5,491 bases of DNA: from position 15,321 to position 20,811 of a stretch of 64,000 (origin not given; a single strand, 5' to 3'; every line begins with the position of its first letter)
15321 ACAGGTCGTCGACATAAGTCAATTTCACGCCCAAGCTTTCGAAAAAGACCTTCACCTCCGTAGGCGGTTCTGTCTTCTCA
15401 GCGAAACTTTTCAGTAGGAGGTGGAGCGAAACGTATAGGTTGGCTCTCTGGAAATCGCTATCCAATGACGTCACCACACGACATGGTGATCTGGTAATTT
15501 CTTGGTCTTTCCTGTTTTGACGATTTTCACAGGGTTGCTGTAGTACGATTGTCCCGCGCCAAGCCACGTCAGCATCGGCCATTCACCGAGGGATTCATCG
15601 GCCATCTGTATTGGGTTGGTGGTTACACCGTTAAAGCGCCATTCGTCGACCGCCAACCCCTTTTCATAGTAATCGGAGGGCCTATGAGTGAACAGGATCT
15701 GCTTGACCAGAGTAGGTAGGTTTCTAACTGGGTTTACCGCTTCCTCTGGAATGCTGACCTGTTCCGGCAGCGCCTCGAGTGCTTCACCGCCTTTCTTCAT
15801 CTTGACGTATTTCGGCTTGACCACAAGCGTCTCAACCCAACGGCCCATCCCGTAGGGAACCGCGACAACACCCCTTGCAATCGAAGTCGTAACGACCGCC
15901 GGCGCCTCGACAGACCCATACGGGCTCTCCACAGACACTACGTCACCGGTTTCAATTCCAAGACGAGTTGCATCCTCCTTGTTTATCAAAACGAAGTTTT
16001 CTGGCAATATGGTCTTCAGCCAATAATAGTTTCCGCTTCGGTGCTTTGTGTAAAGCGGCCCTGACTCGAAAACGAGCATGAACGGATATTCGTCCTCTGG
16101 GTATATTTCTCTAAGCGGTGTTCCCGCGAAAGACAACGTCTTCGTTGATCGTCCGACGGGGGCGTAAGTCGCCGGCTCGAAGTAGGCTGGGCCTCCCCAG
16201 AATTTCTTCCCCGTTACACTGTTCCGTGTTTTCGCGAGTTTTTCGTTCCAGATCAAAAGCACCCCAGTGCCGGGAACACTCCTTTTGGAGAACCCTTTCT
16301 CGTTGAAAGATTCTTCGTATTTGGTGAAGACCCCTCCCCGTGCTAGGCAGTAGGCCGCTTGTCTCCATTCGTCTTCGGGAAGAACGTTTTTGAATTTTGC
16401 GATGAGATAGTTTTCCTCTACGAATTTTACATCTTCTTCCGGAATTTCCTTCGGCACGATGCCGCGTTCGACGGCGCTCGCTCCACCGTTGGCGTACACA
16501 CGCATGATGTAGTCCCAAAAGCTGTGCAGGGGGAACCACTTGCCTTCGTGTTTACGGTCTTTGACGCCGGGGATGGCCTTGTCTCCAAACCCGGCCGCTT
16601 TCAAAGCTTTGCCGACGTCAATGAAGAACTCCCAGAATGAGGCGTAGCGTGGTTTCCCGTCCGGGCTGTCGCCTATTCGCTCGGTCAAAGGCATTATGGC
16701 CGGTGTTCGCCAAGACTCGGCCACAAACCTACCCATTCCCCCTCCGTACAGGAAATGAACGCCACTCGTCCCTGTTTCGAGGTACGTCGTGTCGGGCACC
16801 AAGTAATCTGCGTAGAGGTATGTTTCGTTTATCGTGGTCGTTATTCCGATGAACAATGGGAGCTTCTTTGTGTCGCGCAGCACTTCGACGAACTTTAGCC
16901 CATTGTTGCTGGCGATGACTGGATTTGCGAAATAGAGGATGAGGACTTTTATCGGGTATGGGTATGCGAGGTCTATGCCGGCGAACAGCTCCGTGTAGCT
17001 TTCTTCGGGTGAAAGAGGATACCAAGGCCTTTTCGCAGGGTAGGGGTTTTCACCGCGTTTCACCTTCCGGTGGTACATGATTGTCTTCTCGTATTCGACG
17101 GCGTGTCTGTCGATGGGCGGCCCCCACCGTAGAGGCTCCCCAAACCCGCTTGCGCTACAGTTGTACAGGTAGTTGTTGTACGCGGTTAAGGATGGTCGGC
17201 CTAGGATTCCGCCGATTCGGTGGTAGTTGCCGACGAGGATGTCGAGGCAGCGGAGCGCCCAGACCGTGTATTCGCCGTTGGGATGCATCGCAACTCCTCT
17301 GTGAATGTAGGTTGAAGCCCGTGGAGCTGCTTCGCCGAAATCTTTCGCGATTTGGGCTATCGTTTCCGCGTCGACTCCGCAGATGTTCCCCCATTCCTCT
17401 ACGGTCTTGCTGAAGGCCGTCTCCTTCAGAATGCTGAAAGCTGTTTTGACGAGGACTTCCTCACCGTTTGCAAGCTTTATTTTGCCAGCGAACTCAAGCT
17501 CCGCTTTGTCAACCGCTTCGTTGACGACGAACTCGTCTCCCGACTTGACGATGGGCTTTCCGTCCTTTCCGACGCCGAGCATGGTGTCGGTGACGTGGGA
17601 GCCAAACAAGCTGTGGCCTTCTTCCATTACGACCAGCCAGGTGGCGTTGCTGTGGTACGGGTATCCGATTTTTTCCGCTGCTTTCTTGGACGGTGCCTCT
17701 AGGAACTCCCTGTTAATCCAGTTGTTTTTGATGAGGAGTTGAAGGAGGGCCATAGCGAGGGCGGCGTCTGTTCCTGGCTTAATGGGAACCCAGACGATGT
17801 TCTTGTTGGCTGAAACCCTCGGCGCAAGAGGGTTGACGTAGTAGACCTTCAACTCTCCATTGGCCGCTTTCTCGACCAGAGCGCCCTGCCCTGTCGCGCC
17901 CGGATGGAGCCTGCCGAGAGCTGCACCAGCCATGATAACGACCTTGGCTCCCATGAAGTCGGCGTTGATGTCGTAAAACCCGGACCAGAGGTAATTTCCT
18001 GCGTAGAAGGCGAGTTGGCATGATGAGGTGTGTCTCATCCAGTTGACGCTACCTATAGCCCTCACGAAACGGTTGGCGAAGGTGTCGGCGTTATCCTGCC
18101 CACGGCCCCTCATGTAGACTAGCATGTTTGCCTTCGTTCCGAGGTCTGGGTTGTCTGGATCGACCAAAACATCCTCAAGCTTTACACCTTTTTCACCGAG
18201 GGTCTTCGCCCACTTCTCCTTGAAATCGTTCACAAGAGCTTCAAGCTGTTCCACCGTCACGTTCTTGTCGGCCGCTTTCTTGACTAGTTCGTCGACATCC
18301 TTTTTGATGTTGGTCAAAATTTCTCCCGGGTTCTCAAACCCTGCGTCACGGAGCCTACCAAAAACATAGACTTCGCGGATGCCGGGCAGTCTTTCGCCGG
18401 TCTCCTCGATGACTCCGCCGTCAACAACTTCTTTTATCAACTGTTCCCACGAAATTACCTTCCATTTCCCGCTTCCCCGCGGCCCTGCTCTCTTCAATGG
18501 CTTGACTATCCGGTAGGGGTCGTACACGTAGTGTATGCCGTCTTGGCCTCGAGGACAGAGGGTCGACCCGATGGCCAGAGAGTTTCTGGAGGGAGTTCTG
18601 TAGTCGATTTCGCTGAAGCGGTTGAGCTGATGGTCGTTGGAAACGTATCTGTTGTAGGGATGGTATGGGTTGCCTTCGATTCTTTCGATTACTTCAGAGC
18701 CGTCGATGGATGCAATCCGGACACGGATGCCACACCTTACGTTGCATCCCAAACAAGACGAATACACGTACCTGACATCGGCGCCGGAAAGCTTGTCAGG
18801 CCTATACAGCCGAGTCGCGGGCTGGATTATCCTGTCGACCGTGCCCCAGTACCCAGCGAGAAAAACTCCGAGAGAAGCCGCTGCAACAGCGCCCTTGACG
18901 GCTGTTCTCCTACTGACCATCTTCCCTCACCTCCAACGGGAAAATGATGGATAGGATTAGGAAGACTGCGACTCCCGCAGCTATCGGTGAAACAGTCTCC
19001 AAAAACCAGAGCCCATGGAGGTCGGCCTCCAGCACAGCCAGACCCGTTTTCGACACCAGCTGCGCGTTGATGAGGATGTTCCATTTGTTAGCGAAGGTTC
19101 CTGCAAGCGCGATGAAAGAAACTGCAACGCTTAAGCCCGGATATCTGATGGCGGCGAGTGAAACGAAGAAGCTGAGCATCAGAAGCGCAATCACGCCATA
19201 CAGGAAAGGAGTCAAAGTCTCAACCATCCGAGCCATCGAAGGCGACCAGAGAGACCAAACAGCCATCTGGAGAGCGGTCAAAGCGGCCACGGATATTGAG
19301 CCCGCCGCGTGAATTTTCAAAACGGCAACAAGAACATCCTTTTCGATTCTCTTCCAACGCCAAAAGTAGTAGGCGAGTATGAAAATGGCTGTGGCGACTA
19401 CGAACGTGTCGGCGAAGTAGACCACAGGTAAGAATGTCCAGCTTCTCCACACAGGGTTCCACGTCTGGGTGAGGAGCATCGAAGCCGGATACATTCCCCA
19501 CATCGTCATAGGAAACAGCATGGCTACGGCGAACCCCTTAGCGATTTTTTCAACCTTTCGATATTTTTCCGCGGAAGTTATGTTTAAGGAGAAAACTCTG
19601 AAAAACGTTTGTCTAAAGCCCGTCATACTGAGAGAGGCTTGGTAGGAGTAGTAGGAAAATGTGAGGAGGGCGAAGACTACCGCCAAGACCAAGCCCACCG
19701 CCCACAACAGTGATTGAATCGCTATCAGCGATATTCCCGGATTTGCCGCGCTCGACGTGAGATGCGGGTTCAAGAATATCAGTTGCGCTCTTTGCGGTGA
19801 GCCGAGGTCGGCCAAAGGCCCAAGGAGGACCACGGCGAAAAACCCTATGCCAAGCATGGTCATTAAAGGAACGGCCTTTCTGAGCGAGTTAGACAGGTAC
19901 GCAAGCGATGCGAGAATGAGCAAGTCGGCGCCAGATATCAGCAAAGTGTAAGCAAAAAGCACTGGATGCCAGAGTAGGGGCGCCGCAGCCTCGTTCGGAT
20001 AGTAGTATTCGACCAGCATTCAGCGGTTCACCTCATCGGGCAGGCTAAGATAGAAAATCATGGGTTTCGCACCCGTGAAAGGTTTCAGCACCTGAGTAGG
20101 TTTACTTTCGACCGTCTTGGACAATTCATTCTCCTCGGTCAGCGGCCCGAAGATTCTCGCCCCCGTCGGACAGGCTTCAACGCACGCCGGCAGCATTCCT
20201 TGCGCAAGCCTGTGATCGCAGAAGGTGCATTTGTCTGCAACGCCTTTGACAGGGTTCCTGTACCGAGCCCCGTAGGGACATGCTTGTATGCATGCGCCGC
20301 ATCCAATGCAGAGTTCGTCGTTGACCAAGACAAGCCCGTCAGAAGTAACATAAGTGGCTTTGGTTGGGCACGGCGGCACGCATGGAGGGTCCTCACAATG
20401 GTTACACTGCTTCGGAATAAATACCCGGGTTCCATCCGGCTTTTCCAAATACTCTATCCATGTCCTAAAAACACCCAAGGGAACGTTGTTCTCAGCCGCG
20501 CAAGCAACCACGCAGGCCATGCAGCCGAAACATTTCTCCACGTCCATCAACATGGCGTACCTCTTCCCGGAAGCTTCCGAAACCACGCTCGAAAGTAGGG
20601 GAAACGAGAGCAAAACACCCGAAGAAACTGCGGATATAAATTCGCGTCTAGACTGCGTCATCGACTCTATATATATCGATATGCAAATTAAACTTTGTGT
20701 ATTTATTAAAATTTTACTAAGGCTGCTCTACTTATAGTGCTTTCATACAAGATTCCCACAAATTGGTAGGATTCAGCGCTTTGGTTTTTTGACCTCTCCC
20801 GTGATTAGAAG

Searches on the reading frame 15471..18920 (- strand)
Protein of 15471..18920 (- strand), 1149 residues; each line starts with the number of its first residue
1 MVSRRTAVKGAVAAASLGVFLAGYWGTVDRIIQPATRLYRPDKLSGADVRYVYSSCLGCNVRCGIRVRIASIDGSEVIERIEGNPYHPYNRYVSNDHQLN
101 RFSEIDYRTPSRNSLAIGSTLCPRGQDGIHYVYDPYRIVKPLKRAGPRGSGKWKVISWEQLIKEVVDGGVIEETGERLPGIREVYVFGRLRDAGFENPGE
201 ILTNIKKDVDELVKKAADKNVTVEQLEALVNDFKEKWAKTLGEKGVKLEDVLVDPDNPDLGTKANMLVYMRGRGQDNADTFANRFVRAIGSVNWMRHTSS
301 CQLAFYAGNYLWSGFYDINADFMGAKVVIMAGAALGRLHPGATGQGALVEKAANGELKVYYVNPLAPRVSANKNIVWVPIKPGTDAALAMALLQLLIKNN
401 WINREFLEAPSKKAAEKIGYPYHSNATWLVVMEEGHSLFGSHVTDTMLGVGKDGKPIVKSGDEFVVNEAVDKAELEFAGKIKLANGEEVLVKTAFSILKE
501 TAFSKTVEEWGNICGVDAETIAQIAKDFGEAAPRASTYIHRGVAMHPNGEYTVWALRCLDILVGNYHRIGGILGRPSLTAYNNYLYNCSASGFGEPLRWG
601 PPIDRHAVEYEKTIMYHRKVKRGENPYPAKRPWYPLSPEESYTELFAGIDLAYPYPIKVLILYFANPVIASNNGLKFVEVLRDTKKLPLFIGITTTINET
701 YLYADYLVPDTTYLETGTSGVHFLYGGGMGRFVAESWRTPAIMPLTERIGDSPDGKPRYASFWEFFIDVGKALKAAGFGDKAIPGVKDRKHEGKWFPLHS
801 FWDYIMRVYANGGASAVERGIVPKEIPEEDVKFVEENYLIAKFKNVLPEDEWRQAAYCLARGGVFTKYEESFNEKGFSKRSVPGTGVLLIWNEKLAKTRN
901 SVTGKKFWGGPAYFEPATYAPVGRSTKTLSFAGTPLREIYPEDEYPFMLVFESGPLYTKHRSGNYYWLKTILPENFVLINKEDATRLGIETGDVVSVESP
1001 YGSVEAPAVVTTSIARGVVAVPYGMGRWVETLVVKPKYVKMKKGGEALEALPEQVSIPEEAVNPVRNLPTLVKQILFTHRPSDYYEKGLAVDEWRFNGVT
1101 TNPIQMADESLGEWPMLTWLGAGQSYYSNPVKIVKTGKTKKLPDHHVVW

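Call 4: search_protein_families(library=pfam, proteins=[window:15471-18920:-])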
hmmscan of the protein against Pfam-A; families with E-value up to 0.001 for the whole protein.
window:15471-18920:- (1149 aa): 3 families
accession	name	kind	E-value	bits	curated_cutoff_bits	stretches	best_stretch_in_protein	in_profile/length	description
PF00384.28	Molybdopterin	-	1.7e-16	60.6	24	1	265-716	42-316/353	Molybdopterin oxidoreductase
PF01568.27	Molydop_binding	-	2.9e-16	59.9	26.8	1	959-1027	15-82/110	Molydopterin dinucleotide binding domain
PF04879.21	Molybdop_Fe4S4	-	3.8e-05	24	22.7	1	51-133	3-54/55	Molybdopterin oxidoreductase Fe4S4 domain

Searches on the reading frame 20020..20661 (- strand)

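Call 4: search_protein_families(library=pfam, proteins=[window:20020-20661:-])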
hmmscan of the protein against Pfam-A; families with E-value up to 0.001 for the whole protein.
window:20020-20661:- (213 aa): 12 families
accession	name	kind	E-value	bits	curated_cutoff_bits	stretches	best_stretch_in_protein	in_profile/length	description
PF13247.11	Fer4_11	-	3.9e-26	91.6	26.2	1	80-172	4-98/100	4Fe-4S dicluster domain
PF12838.12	Fer4_7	-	4e-13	50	27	3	118-168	2-52/52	4Fe-4S dicluster domain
PF13187.11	Fer4_9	-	3.5e-12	46.6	27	3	85-132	1-51/52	4Fe-4S dicluster domain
PF13237.11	Fer4_10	-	1.9e-11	44.1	25.5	2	112-165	3-53/53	4Fe-4S dicluster domain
PF00037.32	Fer4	-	2.5e-11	43.3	21.1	1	113-133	3-23/24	4Fe-4S binding domain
PF12797.12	Fer4_2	-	1.7e-10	40.6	24.5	2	111-130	3-22/22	4Fe-4S binding domain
PF12837.12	Fer4_6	-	4.8e-10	39.3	25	1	111-132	2-23/24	4Fe-4S binding domain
PF12798.12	Fer4_3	-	2.1e-07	31.7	27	1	118-132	1-15/15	4Fe-4S binding domain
PF12800.12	Fer4_4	-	2.7e-06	27.7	24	1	116-131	2-17/17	4Fe-4S binding domain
PF25160.1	LdpA_Fe-S-bd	-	5.9e-06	26.4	27.6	1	92-131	7-41/49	LdpA Fe-S cluster-binding domain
PF13484.11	Fer4_16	-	6.7e-06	27.2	30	0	118-136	2-20/66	4Fe-4S double cluster binding domain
PF13534.11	Fer4_17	-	4e-05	24.5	22.2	0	118-152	2-36/61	4Fe-4S dicluster domain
